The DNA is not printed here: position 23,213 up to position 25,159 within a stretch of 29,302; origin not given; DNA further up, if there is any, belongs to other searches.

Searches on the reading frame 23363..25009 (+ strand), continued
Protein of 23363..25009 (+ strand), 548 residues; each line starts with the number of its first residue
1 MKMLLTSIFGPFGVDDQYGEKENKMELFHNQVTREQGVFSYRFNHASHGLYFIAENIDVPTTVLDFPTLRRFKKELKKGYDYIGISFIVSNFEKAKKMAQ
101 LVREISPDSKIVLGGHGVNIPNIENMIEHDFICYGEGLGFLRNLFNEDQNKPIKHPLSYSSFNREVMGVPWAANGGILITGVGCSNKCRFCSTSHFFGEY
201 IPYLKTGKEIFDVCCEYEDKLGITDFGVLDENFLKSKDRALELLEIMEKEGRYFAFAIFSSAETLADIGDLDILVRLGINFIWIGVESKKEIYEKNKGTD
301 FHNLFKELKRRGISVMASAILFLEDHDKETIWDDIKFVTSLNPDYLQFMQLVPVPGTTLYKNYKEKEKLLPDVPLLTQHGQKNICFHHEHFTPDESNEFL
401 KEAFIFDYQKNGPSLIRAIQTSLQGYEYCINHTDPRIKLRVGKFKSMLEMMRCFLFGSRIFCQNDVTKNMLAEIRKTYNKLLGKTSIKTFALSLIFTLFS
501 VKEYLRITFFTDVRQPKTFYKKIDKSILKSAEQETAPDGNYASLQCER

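Call 43: search_protein_families(library=pfam, proteins=[L017:11915-13015:+, L017:13012-14040:+, L017:14062-15222:+, L024:11694-13469:-, L031:6120-7421:+, L031:7475-8749:-, L041:8644-9831:+, L041:11601-13157:-, L065:12439-14511:+, L065:14685-16322:+], max_evalue=0.0001)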
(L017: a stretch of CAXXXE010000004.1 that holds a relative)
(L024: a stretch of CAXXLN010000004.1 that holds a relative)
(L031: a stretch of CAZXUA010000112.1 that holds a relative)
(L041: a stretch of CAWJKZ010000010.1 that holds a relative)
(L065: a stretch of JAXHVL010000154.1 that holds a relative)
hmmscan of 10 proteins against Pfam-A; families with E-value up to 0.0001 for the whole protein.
L017:11915-13015:+ (366 aa): 1 family
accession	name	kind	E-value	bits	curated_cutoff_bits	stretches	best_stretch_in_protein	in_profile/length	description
PF01145.31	Band_7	-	1.8e-28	100.2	23.6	1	54-252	3-176/176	SPFH domain / Band 7 family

L017:13012-14040:+ (342 aa): 1 family
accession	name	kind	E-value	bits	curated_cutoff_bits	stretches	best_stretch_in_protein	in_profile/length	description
PF01145.31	Band_7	-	8e-24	85.1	23.6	1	25-217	3-166/176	SPFH domain / Band 7 family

L017:14062-15222:+ (386 aa): 2 families
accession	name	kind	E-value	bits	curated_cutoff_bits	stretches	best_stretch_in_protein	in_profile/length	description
PF13091.12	PLDc_2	-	1.1e-37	129.3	27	2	215-338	2-128/132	PLD-like domain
PF00614.28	PLDc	-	5.6e-13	48.7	21.9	1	108-129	3-24/28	Phospholipase D Active site motif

L024:11694-13469:- (591 aa): 1 family
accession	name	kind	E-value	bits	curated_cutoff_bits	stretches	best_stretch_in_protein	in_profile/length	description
PF00884.28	Sulfatase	-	8.4e-24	84.8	25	1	295-496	34-247/301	Sulfatase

L031:6120-7421:+ (433 aa): 1 family
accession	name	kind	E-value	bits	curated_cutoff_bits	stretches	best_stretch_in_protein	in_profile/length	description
PF07690.21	MFS_1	-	2.5e-46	158.7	33.4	2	23-293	2-254/347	Major Facilitator Superfamily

L031:7475-8749:- (424 aa): 2 families
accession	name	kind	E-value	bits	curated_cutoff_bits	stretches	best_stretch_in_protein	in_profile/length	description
PF00390.24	malic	-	7.1e-32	111.1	23.1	2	18-114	2-119/182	Malic enzyme, N-terminal domain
PF03949.21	Malic_M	-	1.4e-21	77.4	23.5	1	164-358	3-230/258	Malic enzyme, NAD binding domain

L041:8644-9831:+ (395 aa): 1 family
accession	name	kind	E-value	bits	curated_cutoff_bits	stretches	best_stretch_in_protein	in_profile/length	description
PF00149.33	Metallophos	-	7.9e-13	49.7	21.5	1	90-329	2-190/191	Calcineurin-like phosphoesterase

L041:11601-13157:- (518 aa): 0 families

L065:12439-14511:+ (690 aa): 6 families
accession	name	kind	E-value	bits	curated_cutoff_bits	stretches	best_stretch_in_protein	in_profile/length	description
PF03764.24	EFG_IV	-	2.5e-46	156.8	24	1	473-591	1-120/121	Elongation factor G, domain IV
PF00009.33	GTP_EFTU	-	4.4e-43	147.5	26.5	1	6-277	1-188/188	Elongation factor Tu GTP binding domain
PF00679.30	EFG_C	-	7.7e-30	103.2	27.9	1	595-680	2-88/89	Elongation factor G C-terminus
PF14492.12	EFG_III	-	7.6e-25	87.2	27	1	401-471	4-74/75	Elongation Factor G, domain III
PF22042.2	EF-G_D2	-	3.3e-20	72.4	27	1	303-386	1-83/84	Elongation factor G domain 2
PF01926.29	MMR_HSR1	-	1e-07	32.4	21.9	1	11-134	2-113/113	50S ribosome-binding GTPase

L065:14685-16322:+ (545 aa): 1 family
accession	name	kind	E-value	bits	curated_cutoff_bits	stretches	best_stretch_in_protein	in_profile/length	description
PF00342.24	PGI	-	1.5e-144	482.7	22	1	53-527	1-478/486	Phosphoglucose isomerase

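Call 44: search_protein_families(library=ncbifam, proteins=[L013:13492-17925:+, L072:2905-7137:+, L038:7692-10601:-], max_evalue=0.0001)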
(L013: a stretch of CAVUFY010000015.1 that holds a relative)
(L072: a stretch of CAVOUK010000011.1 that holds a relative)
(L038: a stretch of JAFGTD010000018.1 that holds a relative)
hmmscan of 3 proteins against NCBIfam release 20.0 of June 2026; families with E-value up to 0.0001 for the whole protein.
L013:13492-17925:+ (1477 aa): 5 families
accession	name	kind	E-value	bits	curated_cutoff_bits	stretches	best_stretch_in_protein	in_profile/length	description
TIGR00241.1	CoA_E_activ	domain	1.2e-71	241.1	125.4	2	398-650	2-247/248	acyl-CoA dehydratase activase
TIGR03286.1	methan_mark_15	hypoth_equivalog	1.7e-42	145.8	455.75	2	397-653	145-402/404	methanogenesis marker 15 protein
TIGR03192.1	benz_CoA_bzdQ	equivalog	1.2e-29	103.7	380.2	2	399-650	35-284/293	benzoyl-CoA reductase, bzd-type, subunit Q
TIGR02259.1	benz_CoA_red_A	equivalog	1.8e-25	89.6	578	2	474-632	247-407/432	benzoyl-CoA reductase subunit A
TIGR02261.1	benz_CoA_red_D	equivalog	3e-21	75.8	312.85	2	479-650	82-260/262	benzoyl-CoA reductase subunit D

L072:2905-7137:+ (1410 aa): 5 families
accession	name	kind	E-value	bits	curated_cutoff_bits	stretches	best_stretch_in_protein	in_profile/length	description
TIGR00241.1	CoA_E_activ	domain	1.9e-73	247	125.4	2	335-587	3-248/248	acyl-CoA dehydratase activase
TIGR03286.1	methan_mark_15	hypoth_equivalog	1.5e-43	149.3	455.75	2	332-587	144-400/404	methanogenesis marker 15 protein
TIGR03192.1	benz_CoA_bzdQ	equivalog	2.4e-32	112.6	380.2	2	334-587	34-285/293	benzoyl-CoA reductase, bzd-type, subunit Q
TIGR02259.1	benz_CoA_red_A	equivalog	3.5e-30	105.1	578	2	373-564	215-403/432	benzoyl-CoA reductase subunit A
TIGR02261.1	benz_CoA_red_D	equivalog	1.5e-20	73.5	312.85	2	90-233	94-235/262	benzoyl-CoA reductase subunit D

L038:7692-10601:- (969 aa): 5 families
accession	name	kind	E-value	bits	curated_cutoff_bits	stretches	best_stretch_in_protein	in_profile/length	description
TIGR00241.1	CoA_E_activ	domain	1.3e-32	113.3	125.4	1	2-155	96-247/248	acyl-CoA dehydratase activase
TIGR03286.1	methan_mark_15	hypoth_equivalog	5.4e-21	75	455.75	1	2-157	246-401/404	methanogenesis marker 15 protein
TIGR02259.1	benz_CoA_red_A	equivalog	3.6e-18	65.5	578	1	2-135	272-405/432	benzoyl-CoA reductase subunit A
TIGR02261.1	benz_CoA_red_D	equivalog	1.6e-12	47.2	312.85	1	18-155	118-260/262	benzoyl-CoA reductase subunit D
TIGR03192.1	benz_CoA_bzdQ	equivalog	1.6e-11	44.2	380.2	1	1-155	129-284/293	benzoyl-CoA reductase, bzd-type, subunit Q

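Call 49: search_solved_structures(query=A3, max_evalue=10, show_alignments=2)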
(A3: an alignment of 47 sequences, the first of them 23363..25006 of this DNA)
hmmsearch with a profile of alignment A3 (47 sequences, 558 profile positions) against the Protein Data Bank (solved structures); distinct sequences matched with E-value up to 10: 7.
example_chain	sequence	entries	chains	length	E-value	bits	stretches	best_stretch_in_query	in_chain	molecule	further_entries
1y6n_L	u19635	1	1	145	0.019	16.8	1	397-490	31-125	Viral interleukin-10 homolog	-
6x93_A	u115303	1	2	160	0.031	16.1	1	399-495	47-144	Interleukin-10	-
1ilk_A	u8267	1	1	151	0.05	15.5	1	399-496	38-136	INTERLEUKIN-10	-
1inr_A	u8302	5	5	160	0.059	15.3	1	399-495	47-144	INTERLEUKIN-10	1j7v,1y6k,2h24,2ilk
1vlk_A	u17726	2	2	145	0.064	15.1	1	397-490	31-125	VIRAL INTERLEUKIN-10 | Viral interleukin-10 homolog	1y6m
7but_A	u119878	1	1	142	0.43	12.4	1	404-508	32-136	Aciniform Spidroin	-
7kdx_A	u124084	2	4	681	2.2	10.1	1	82-148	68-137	Methyltransferase TokK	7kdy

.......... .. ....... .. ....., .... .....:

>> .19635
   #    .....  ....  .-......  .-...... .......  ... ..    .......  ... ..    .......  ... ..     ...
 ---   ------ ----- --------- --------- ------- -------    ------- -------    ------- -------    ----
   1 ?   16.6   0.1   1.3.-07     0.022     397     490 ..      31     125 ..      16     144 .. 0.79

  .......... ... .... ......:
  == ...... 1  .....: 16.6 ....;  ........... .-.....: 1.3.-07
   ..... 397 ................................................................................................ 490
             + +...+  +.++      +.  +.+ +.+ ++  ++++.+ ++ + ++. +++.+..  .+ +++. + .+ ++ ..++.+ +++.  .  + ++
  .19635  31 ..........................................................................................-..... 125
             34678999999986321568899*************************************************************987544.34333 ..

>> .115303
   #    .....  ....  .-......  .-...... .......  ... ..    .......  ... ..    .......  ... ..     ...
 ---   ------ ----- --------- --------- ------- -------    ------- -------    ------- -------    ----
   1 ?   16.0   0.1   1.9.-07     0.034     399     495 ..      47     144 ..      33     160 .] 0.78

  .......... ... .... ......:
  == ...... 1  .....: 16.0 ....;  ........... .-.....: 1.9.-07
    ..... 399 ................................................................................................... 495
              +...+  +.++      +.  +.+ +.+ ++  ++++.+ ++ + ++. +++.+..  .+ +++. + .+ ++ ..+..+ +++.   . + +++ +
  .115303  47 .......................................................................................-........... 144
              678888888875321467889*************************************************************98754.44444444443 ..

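Call 65: search_protein_families(library=pfam, proteins=[L013:13492-17925:+, L021:4769-8968:+], max_evalue=1)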
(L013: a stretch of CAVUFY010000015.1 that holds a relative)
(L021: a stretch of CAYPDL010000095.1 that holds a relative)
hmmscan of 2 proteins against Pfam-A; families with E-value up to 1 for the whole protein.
L013:13492-17925:+ (1477 aa): 8 families
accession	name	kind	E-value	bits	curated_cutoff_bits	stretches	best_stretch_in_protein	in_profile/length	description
PF01869.26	BcrAD_BadFG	-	3.7e-65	220.6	31.5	2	399-650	1-269/271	BadF/BadG/BcrA/BcrD ATPase family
PF09989.15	DUF2229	-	1.2e-40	139.9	29.4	1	744-959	1-218/218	CoA enzyme activase uncharacterised domain (DUF2229)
PF02782.22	FGGY_C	-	2.9e-07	30.9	27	1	253-318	128-193/198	FGGY family of carbohydrate kinases, C-terminal domain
PF06050.19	HGD-D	-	0.0068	16.5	28.4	0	1000-1048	288-337/342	2-hydroxyglutaryl-CoA dehydratase, D-component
PF00370.27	FGGY_N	-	0.018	15.1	28.8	1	397-421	1-25/245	FGGY family of carbohydrate kinases, N-terminal domain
PF01968.24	Hydantoinase_A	-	0.066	12.9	22.9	0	395-416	78-99/291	Hydantoinase/oxoprolinase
PF05378.19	Hydant_A_N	-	0.15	12.2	25.2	1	399-462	2-66/176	Hydantoinase/oxoprolinase N-terminal region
PF22521.2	HypF_C_2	-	0.2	11.8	27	1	238-297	155-216/241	Carbamoyltransferase, Kae1-like Domain, second subdomain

L021:4769-8968:+ (1399 aa): 8 families
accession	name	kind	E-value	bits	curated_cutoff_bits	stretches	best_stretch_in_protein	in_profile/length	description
PF01869.26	BcrAD_BadFG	-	5.4e-66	223.3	31.5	2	332-583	1-269/271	BadF/BadG/BcrA/BcrD ATPase family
PF09989.15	DUF2229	-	8.1e-44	150.3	29.4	1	677-892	1-218/218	CoA enzyme activase uncharacterised domain (DUF2229)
PF02782.22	FGGY_C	-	5.8e-09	36.5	27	2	185-251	127-193/198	FGGY family of carbohydrate kinases, C-terminal domain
PF06050.19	HGD-D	-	0.0012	19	28.4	0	939-981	294-337/342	2-hydroxyglutaryl-CoA dehydratase, D-component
PF00370.27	FGGY_N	-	0.04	13.9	28.8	1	331-354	2-25/245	FGGY family of carbohydrate kinases, N-terminal domain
PF11999.13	Ice_binding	-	0.16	12.1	28.7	1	376-409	147-180/208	Ice-binding-like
PF22521.2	HypF_C_2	-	0.25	11.5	27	0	170-229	154-215/241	Carbamoyltransferase, Kae1-like Domain, second subdomain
PF01548.23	DEDD_Tnp_IS110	-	0.27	11.4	29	0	332-391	1-57/155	Transposase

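Call 66: predict_structure(alignment_id=A4)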
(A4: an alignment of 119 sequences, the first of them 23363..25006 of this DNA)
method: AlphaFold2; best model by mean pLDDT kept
length: 548 residues; sequences in the alignment: 119
mean_pLDDT: 75.6   pTM: 0.78
mean pLDDT of the five models: 75.6, 74.3, 71.6, 65.2, 63.5
residues with pLDDT >= 90: 182; 70-90: 198; 50-70: 68; < 50: 100
segments of 3 or more residues with pLDDT < 50: 10-44, 159-170, 172-177, 180-185, 193-198, 513-520, 525-548
pLDDT, mean of each block of 10 residues (from residue 1): 73 42 41 47 51 81 76 89 82 85 95 83 91 83 90 62 41 49 50 47 77 86 68 76 95 84 83 92 76 65 94 89 86 92 86 74 85 59 72 82 92 93 97 95 91 90 90 96 93 93 82 48 47 34 25
secondary structure, 60 per line:
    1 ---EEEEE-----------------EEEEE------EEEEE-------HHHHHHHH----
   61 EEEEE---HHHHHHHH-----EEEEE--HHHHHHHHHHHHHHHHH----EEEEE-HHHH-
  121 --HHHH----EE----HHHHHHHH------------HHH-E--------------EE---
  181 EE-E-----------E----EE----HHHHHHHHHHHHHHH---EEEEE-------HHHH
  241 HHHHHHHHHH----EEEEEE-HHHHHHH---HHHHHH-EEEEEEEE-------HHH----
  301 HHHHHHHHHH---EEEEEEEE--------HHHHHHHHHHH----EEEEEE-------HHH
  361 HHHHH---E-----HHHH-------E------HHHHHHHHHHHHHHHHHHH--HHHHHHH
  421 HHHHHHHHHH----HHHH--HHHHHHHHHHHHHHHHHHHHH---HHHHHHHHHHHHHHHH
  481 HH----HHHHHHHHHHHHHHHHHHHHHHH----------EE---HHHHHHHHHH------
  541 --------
elements in order: E4-8 E26-30 E37-41 H49-56 E61-65 H69-76 E82-86 H89-105 E110-114 H116-119 H123-126 H137-144 H207-221 E225-229 H237-250 E255-260 H262-268 H272-277 E279-286 H301-310 E314-321 H330-340 E345-350 H358-365 H375-378 H393-411 H414-430 H435-438 H441-461 H465-482 H487-509 H525-534

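Call 72: fold_search(model_id=the predicted structure, library=pdb)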
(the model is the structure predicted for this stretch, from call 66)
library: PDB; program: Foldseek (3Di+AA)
matches with E <= 10: 1244; with E <= 0.001: 20
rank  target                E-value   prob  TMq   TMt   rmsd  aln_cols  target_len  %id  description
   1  6wtf_B                1.1e-11  1.00  0.48  0.49  10.7       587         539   15  Structure of radical S-adenosylmethionine methyltransferase, TsrM, from Kitasatospora setae with tryptophan substrate  (released 2020-12-23)
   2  6wtf_A                1.5e-11  1.00  0.47  0.47  10.6       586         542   15  Structure of radical S-adenosylmethionine methyltransferase, TsrM, from Kitasatospora setae with tryptophan substrate  (released 2020-12-23)
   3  6wte_B                3.4e-11  1.00  0.47  0.48  10.6       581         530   15  Structure of radical S-adenosylmethionine methyltransferase, TsrM, from Kitasatospora setae with cobalamin and [4Fe-4S (released 2020-12-23)
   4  6wte_A                5.7e-11  1.00  0.48  0.46  10.8       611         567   14  Structure of radical S-adenosylmethionine methyltransferase, TsrM, from Kitasatospora setae with cobalamin and [4Fe-4S (released 2020-12-23)
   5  9ccb                  3.1e-10  1.00  0.41  0.51  13.6       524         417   15  X-ray crystal structure of methyl-coenzyme M reductase glutamine methylase (MgmA) from Methanothermobacter marburgensis  (released 2025-01-01)
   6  9n1b                  5.5e-10  1.00  0.44  0.40  14.5       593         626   15  Crystal structure of CysS from Corallococcus sp. CA054B with 5'-deoxyadenosine, methionine, and pantetheinylated 3-metho (released 2026-01-28)
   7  9n1d                  2.3e-09  1.00  0.46  0.41  13.2       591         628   14  Crystal structure of CysS from Corallococcus sp. CA054B with 5'-deoxyadenosine and methionine bound (released 2026-01-28)
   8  9n1c                  3.6e-09  1.00  0.45  0.41  13.4       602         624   16  Crystal structure of CysS from Corallococcus sp. CA054B with 5'-deoxyadenosine, methionine, and pantetheinylated 3-ethox (released 2026-01-28)
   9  7kdx_A                2.4e-07  1.00  0.35  0.30  16.8       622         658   13  Crystal structure of Streptomyces tokunonesis TokK with hydroxycobalamin, 5'-deoxyadenosine, and methionine (released 2022-01-12)
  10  7kdy_A                2.8e-07  1.00  0.36  0.31  16.7       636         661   14  Crystal structure of Streptomyces tokunonesis TokK with hydroxycobalamin, 5'-deoxyadenosine, methionine, and (2R)-pant (released 2022-01-12)
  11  7kdx_B                3.6e-07  1.00  0.36  0.31  16.0       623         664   13  Crystal structure of Streptomyces tokunonesis TokK with hydroxycobalamin, 5'-deoxyadenosine, and methionine (released 2022-01-12)
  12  4jc0_B                5.6e-07  1.00  0.37  0.47   7.9       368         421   13  Crystal structure of Thermotoga maritima holo RimO in complex with pentasulfide, Northeast Structural Genomics Consort (released 2013-04-10)
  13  9a6d_A                1.2e-06  1.00  0.40  0.48   8.9       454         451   12  Integrative model of MTAB-YVFG by crosslinking MS and deep learning (released 2024-09-18)
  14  4jc0_A                1.7e-06  1.00  0.36  0.45   8.4       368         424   14  Crystal structure of Thermotoga maritima holo RimO in complex with pentasulfide, Northeast Structural Genomics Consort (released 2013-04-10)
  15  7kdy_B                2.9e-06  1.00  0.36  0.31  16.2       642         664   13  Crystal structure of Streptomyces tokunonesis TokK with hydroxycobalamin, 5'-deoxyadenosine, methionine, and (2R)-pant (released 2022-01-12)
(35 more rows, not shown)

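Call 90: find_encoding_contigs(protein=P0002, flank=8000, max_places=3)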
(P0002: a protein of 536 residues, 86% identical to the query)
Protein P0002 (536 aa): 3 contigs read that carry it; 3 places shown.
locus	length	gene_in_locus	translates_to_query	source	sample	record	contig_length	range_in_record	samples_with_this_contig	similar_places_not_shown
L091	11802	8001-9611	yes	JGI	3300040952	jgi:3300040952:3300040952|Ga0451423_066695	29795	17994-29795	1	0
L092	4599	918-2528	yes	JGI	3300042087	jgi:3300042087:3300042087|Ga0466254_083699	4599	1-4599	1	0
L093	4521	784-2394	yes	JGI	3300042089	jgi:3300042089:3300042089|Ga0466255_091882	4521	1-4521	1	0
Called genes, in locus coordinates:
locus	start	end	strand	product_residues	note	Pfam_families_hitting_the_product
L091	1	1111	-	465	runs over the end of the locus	PF01225:Mur_ligase, PF08245:Mur_ligase_M, PF02875:Mur_ligase_C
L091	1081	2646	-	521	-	PF01225:Mur_ligase, PF08245:Mur_ligase_M, PF02875:Mur_ligase_C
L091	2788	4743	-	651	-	PF03717:PBP_dimer, PF00905:Transpeptidase, PF03793:PASTA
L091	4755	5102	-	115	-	PF04999:FtsL, PF04977:DivIC (faint)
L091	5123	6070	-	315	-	PF01795:Methyltransf_5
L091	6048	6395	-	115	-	PF01740:STAS, PF13466:STAS_2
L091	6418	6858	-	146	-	PF02381:MraZ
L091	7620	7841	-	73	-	-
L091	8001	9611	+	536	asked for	PF02310:B12-binding (weak), PF04055:Radical_SAM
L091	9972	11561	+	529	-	PF04851:ResIII, PF00270:DEAD, PF00271:Helicase_C, PF03880:DbpA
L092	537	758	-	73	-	-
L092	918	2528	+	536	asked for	PF02310:B12-binding (weak), PF04055:Radical_SAM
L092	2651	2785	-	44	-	-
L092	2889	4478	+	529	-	PF04851:ResIII, PF00270:DEAD, PF00271:Helicase_C, PF03880:DbpA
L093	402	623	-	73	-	-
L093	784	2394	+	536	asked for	PF02310:B12-binding (weak), PF04055:Radical_SAM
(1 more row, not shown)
